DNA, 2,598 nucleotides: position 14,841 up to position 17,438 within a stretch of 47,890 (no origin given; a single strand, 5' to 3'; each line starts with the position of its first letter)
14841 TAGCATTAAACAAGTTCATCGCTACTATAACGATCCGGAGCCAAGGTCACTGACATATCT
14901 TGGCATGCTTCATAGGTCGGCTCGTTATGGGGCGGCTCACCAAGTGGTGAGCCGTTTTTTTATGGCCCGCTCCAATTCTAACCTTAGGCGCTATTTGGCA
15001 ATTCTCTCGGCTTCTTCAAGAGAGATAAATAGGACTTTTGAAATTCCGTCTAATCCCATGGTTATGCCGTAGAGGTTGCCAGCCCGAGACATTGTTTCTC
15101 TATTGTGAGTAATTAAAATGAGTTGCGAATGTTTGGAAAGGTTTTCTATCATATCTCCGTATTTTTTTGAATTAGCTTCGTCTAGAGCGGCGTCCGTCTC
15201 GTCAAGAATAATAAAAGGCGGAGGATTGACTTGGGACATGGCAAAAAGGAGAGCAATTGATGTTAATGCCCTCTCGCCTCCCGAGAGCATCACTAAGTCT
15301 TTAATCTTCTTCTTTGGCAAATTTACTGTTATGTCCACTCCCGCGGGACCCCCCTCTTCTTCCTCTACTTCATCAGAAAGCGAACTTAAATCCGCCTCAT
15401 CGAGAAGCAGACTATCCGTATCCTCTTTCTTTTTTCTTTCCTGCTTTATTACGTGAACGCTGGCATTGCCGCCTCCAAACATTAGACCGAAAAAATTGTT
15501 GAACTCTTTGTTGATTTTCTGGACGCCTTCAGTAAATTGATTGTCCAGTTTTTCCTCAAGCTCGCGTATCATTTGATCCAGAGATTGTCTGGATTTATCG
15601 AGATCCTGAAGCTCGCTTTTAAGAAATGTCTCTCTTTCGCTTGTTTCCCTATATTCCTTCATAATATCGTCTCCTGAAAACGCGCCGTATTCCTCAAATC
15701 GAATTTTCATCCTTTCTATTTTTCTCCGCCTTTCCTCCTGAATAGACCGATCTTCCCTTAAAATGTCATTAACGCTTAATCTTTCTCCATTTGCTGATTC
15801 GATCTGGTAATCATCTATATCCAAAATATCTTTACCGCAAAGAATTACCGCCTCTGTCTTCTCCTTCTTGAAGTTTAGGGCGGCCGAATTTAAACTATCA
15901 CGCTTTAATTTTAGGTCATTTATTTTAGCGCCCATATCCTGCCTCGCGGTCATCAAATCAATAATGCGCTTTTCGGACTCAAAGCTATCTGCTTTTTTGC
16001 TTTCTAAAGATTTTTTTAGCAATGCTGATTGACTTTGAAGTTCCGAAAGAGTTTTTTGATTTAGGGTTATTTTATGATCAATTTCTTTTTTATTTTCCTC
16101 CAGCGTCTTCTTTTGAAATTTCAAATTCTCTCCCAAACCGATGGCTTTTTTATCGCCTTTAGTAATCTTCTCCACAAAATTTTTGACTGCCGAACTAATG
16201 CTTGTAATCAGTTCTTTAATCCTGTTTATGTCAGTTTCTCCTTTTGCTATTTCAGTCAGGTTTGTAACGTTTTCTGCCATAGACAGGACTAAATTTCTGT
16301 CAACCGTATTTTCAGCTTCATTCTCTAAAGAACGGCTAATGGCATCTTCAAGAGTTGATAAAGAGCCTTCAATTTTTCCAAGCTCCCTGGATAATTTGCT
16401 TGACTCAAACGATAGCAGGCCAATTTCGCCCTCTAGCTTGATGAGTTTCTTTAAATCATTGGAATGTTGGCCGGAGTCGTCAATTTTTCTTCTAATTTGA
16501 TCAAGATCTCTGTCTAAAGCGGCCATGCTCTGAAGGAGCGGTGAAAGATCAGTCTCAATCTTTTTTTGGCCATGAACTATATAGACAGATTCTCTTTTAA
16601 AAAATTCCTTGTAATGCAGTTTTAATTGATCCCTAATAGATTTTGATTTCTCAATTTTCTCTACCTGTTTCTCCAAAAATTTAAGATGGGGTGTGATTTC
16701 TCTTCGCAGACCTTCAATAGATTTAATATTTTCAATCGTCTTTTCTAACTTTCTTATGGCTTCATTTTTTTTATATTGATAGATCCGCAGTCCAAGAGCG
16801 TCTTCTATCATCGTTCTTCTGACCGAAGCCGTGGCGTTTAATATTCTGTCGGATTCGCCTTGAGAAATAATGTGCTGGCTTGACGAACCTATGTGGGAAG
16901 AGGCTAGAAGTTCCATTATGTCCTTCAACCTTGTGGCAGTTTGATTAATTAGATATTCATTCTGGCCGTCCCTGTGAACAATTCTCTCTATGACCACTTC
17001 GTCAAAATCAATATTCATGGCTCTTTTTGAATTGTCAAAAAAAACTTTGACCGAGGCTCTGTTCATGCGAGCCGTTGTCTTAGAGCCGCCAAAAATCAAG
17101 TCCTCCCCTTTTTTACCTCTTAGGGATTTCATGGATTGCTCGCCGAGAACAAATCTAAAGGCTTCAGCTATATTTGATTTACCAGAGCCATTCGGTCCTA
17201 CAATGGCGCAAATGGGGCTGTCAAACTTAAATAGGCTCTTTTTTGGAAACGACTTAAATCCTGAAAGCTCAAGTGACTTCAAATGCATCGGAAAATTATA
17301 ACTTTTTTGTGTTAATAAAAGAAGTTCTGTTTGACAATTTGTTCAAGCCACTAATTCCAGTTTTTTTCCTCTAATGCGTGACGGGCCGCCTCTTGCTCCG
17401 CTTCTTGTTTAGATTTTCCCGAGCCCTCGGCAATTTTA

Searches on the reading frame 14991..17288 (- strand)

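Call 105: search_protein_families(library=pfam, proteins=[window:14991-17288:-], max_evalue=0.00001)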
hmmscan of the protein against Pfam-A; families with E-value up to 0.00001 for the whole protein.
window:14991-17288:- (765 aa): 5 families
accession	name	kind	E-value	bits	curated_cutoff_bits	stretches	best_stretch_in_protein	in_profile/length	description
PF02463.25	SMC_N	-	6.8e-65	219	40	1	2-750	1-219/220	RecF/RecN/SMC N terminal domain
PF13476.12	AAA_23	-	2.8e-16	61.2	27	1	5-223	1-194/201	AAA domain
PF13304.12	AAA_21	-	6.1e-09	36.8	27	0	28-61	3-39/304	AAA domain, putative AbiEii toxin, Type IV TA system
PF13175.12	AAA_15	-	1.1e-06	29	32.1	1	1-370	1-266/374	AAA ATPase domain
PF00005.33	ABC_tran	-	2.3e-06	28.7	25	0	26-158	13-126/137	ABC transporter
